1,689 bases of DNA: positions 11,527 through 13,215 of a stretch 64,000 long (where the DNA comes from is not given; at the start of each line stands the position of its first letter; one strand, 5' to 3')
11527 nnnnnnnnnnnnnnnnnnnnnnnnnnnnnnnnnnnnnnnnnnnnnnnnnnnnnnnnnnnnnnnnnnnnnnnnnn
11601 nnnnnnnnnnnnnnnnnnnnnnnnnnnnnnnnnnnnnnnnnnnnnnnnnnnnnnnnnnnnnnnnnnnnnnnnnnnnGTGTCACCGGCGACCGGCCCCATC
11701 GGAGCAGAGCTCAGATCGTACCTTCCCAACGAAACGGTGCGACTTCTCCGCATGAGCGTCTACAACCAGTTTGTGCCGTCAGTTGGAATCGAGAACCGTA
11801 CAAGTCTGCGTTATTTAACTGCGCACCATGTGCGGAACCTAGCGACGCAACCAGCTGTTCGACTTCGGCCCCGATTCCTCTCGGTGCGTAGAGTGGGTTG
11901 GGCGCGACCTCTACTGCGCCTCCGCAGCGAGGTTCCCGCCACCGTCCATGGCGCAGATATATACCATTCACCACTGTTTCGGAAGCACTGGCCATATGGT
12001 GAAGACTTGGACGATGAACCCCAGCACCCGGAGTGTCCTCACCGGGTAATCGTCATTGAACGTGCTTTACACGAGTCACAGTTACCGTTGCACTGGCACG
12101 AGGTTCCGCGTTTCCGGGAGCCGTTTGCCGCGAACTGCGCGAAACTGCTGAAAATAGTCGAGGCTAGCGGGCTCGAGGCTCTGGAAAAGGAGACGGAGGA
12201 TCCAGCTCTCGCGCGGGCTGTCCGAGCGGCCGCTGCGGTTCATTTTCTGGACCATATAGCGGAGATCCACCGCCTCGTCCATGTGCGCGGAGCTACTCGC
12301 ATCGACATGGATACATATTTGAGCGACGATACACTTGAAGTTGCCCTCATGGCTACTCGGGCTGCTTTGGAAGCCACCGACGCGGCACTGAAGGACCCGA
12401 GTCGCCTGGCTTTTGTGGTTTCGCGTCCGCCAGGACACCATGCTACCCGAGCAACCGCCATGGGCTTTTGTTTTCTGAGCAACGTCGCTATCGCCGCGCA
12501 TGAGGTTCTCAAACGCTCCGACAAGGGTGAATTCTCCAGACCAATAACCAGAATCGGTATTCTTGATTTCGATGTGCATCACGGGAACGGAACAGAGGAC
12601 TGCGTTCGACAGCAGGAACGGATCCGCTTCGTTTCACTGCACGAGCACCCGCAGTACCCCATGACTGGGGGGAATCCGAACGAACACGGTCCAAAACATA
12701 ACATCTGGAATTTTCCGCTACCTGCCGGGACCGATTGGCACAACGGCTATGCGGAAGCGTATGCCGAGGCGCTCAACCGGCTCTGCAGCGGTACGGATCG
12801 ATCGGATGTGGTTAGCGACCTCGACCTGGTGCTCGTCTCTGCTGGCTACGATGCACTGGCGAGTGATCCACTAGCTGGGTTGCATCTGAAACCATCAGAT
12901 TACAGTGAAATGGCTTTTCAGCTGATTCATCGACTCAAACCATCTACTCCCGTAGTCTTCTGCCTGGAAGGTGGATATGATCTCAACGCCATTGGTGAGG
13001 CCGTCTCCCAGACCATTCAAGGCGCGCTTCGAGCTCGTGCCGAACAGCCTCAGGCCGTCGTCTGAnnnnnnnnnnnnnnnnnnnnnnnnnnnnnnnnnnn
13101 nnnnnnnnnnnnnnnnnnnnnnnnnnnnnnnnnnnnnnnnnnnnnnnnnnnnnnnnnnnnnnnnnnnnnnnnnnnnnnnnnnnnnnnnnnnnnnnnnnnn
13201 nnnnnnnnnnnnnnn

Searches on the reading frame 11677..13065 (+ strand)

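Call 27: search_protein_families(library=pfam, max_evalue=0.00001, proteins=[window:11677-13065:+])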
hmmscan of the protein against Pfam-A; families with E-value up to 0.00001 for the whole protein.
window:11677-13065:+ (462 aa): 1 family
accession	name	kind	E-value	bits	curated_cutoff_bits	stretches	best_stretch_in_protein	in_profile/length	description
PF00850.24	Hist_deacetyl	-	6e-58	197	27.9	1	175-448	28-296/298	Histone deacetylase domain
